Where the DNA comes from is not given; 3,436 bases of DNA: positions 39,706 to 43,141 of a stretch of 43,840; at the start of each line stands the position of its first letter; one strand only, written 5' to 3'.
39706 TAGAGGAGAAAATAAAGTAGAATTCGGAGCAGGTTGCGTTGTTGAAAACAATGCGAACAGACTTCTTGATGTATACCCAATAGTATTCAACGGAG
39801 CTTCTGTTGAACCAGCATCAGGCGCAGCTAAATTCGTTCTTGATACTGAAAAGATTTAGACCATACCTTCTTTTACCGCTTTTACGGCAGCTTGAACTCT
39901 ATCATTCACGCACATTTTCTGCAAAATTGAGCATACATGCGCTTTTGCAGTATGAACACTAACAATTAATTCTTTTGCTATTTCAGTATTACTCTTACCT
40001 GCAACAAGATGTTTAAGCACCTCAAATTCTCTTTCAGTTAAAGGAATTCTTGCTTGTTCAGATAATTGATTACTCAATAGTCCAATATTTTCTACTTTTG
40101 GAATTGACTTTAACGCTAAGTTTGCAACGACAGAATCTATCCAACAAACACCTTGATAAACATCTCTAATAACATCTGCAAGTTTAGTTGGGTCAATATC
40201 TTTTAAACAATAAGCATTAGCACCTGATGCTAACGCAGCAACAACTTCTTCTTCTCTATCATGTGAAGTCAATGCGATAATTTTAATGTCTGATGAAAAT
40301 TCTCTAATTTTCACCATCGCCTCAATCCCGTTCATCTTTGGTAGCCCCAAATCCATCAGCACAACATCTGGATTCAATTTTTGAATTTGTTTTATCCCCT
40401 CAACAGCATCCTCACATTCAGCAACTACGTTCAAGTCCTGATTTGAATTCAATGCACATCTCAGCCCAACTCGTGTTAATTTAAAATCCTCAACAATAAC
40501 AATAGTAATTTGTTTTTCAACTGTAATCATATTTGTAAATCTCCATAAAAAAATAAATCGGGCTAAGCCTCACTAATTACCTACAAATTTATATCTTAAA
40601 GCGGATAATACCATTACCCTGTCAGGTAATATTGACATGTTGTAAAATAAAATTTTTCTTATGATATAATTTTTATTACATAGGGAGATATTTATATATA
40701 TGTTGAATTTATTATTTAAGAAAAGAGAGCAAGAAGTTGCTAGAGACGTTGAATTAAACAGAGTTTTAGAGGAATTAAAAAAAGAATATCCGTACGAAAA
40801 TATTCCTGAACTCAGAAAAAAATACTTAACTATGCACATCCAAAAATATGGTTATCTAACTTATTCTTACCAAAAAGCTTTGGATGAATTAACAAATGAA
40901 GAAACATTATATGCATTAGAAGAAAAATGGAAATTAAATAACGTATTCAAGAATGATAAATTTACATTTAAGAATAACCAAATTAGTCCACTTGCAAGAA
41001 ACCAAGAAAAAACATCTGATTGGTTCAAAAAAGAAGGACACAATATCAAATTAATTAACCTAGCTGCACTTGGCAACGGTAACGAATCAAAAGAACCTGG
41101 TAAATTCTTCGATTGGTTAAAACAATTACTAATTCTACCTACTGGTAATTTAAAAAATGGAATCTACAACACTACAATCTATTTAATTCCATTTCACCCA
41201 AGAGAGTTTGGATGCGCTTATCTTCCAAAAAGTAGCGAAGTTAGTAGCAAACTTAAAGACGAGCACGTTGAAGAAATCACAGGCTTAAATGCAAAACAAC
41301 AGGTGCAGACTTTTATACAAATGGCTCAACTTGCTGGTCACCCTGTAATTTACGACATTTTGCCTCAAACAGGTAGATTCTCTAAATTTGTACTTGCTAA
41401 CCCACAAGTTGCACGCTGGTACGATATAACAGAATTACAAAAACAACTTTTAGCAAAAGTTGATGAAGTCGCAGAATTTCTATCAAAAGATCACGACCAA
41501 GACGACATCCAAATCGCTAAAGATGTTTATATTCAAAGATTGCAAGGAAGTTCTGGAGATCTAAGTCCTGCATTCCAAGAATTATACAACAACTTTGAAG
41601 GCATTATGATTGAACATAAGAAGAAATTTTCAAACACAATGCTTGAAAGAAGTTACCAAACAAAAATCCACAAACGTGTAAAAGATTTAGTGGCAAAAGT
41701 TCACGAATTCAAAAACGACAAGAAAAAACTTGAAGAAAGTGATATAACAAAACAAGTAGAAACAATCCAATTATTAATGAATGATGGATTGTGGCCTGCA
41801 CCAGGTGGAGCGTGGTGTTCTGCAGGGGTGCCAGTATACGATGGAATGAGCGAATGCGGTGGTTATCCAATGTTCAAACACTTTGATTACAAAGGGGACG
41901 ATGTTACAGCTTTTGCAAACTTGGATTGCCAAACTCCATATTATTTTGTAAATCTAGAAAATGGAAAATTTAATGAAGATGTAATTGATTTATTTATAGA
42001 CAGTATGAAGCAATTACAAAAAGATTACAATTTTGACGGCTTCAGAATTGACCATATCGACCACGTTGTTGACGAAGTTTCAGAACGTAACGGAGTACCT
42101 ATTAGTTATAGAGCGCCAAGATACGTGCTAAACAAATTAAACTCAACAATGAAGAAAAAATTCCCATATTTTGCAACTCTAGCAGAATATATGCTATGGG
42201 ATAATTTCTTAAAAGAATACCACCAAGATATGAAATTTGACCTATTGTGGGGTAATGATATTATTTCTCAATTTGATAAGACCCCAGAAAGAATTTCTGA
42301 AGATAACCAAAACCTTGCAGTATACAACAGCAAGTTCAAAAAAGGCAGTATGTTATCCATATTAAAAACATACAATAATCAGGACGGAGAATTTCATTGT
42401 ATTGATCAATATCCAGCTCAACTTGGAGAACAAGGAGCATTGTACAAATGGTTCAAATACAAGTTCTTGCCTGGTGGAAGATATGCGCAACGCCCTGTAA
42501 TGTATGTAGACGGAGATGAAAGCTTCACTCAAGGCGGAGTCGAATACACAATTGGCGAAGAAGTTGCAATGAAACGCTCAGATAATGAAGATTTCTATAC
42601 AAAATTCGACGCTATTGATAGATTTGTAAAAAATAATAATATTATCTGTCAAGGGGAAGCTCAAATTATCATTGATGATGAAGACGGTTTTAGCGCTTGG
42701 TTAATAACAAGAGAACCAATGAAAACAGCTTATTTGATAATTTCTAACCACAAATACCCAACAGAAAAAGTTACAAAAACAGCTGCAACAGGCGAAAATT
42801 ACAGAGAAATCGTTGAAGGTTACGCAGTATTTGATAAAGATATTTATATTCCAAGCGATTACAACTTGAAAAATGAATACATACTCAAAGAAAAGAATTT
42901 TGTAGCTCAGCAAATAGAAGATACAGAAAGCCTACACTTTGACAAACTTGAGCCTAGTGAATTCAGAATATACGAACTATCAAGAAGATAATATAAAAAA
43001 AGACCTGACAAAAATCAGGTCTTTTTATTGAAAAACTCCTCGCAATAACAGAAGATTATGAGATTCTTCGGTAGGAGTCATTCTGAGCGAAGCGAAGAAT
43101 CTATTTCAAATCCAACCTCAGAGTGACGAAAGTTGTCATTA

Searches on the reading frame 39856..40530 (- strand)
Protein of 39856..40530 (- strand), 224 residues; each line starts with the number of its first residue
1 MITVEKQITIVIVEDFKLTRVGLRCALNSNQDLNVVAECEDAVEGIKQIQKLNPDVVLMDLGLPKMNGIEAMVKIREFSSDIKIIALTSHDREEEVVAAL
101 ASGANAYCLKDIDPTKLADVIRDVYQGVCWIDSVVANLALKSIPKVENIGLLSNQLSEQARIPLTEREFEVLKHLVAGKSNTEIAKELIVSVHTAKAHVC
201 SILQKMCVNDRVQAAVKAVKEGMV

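Call 11: search_protein_families(library=pfam, proteins=[window:39856-40530:-], max_evalue=0.001)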
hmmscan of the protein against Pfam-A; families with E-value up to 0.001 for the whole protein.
window:39856-40530:- (224 aa): 2 families
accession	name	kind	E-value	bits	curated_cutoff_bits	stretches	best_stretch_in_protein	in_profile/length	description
PF00072.30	Response_reg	-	9.9e-26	90.5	30.2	1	10-121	1-110/111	Response regulator receiver domain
PF00196.25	GerE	-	7.2e-17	61.2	23.5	1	163-218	2-57/57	Bacterial regulatory proteins, luxR family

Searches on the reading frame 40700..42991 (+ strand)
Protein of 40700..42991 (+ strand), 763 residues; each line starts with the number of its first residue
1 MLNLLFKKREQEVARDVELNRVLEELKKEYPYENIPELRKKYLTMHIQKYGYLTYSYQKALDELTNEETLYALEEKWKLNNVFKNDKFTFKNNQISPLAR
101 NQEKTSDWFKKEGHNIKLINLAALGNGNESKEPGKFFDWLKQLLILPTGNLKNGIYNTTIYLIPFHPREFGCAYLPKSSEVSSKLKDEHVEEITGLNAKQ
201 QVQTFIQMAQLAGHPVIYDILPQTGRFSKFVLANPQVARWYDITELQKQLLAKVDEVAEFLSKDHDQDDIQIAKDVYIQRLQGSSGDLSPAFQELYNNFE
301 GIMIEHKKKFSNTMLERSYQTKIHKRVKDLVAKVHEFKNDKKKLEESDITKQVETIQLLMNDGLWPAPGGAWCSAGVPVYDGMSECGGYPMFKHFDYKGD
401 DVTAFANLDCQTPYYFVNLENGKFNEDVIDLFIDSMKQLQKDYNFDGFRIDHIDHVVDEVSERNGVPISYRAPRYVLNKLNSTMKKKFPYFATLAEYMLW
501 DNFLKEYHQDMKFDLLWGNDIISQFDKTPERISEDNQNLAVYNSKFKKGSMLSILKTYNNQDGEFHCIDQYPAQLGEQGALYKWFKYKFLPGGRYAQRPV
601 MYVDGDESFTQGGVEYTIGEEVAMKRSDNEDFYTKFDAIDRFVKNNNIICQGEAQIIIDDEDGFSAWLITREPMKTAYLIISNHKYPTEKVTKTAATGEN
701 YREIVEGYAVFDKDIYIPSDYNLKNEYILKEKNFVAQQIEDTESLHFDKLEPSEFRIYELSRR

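Call 10: search_protein_families(library=pfam, proteins=[window:40700-42991:+], max_evalue=0.001)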
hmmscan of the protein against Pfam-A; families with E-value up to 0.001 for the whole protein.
window:40700-42991:+ (763 aa): 0 families

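Call 54: search_protein_families(library=ncbifam, proteins=[window:40700-42991:+], max_evalue=0.1)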
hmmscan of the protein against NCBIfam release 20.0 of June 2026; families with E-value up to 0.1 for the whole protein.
window:40700-42991:+ (763 aa): 0 families

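Call 60: find_encoding_contigs(protein=window:40700-42991:+, flank=10000, max_places=3)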
Protein window:40700-42991:+ (763 aa): 3 contigs read that carry it; 2 places shown.
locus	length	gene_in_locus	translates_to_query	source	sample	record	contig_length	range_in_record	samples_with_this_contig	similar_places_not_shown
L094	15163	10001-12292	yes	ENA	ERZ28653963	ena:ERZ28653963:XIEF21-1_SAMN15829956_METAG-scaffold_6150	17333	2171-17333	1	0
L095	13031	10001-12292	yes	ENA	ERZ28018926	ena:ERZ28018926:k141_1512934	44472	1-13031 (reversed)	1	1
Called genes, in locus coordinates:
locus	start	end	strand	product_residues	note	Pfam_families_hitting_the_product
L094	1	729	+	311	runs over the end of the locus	PF01795:Methyltransf_5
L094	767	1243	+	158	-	-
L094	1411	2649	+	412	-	PF08668:HDOD (weak), PF13487:HD_5, PF01966:HD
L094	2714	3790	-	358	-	PF09989:DUF2229, PF06050:HGD-D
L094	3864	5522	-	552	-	PF01136:Peptidase_U32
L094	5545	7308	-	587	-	-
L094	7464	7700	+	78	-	-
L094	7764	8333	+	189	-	PF02545:Maf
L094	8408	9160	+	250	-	PF07963:N_methyl (weak)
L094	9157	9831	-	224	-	PF00072:Response_reg, PF00196:GerE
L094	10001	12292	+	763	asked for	-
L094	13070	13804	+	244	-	PF07963:N_methyl (weak)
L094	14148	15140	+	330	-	-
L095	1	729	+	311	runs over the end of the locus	PF01795:Methyltransf_5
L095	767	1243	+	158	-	-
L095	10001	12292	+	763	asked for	-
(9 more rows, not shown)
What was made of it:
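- On Sigma-28 (FliA/SigD/WhiG)-dependent promoter: The window is nearly a whole 44-kb contig (call 60).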
